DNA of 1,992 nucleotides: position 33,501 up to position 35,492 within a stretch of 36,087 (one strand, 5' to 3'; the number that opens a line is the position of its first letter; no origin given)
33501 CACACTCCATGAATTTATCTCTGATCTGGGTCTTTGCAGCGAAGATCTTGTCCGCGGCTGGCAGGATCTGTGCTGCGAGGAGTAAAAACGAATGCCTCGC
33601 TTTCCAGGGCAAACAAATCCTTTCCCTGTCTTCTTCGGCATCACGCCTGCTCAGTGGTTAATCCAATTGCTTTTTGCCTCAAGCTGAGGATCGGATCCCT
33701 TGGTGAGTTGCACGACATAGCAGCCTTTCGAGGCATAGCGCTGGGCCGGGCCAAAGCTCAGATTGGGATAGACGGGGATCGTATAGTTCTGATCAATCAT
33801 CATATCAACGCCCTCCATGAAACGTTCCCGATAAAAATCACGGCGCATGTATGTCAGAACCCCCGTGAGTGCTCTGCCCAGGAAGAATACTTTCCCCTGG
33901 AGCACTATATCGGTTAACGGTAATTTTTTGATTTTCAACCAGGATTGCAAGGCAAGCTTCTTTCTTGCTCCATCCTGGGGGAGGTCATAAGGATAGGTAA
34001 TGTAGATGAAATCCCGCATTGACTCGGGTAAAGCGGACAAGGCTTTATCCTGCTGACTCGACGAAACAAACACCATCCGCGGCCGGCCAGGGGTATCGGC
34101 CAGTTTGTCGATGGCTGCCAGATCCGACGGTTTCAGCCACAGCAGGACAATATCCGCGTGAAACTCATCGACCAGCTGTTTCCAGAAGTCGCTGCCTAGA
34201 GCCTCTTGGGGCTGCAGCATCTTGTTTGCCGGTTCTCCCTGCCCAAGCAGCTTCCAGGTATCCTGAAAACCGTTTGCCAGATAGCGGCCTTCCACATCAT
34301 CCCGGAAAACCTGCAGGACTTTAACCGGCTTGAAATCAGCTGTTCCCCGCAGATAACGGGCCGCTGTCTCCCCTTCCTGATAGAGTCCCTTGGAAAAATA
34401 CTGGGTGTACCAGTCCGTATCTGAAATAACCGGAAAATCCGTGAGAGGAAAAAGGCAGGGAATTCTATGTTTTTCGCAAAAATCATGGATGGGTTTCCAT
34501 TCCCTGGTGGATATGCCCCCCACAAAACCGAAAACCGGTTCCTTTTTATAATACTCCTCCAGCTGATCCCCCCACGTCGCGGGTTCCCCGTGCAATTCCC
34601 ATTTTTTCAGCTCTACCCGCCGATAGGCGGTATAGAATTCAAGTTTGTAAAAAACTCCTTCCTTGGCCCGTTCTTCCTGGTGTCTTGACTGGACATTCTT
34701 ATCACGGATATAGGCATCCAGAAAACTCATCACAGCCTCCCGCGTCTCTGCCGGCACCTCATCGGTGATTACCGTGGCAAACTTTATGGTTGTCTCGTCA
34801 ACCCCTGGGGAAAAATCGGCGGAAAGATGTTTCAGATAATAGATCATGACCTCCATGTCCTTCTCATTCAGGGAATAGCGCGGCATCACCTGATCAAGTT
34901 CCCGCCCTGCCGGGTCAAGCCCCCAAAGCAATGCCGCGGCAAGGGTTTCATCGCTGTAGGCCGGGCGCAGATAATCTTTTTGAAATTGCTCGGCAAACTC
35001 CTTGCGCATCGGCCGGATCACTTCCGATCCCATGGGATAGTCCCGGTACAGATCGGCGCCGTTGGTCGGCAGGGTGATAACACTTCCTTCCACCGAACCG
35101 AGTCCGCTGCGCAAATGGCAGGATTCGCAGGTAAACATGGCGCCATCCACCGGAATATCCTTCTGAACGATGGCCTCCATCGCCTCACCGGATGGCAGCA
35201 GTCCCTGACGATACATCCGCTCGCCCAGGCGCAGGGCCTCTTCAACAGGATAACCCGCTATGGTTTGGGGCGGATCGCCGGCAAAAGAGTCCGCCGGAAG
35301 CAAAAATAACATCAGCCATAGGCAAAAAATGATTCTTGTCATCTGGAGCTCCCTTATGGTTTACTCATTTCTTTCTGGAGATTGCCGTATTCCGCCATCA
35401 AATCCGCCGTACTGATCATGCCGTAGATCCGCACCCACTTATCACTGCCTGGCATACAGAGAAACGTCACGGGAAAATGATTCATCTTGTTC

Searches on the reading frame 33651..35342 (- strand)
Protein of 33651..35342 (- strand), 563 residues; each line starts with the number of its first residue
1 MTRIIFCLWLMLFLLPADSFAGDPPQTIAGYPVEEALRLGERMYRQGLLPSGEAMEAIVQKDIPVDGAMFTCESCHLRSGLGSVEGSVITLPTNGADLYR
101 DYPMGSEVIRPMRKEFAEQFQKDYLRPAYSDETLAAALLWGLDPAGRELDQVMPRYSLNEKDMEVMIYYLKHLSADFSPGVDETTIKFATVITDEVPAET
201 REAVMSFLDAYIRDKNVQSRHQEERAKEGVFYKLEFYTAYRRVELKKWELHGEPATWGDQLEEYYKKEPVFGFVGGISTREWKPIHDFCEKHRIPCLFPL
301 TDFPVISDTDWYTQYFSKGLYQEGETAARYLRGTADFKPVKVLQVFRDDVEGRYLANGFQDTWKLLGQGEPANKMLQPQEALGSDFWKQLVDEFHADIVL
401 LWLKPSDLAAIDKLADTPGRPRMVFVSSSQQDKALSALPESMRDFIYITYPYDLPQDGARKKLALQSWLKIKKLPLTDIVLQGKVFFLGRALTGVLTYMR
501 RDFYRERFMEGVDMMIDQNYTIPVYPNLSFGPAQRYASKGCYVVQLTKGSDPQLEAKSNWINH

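Call 11: search_protein_families(library=pfam, proteins=[window:33651-35342:-], max_evalue=0.001)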
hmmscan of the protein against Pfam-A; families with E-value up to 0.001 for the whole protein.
window:33651-35342:- (563 aa): 1 family
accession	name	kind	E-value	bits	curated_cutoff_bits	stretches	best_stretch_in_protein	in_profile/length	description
PF13458.12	Peripla_BP_6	-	1.8e-09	38.2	31.7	1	242-460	42-259/343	Periplasmic binding protein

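Call 17: search_protein_families(library=ncbifam, proteins=[window:33651-35342:-], max_evalue=10)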
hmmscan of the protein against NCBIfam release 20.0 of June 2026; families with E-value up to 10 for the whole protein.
window:33651-35342:- (563 aa): 0 families
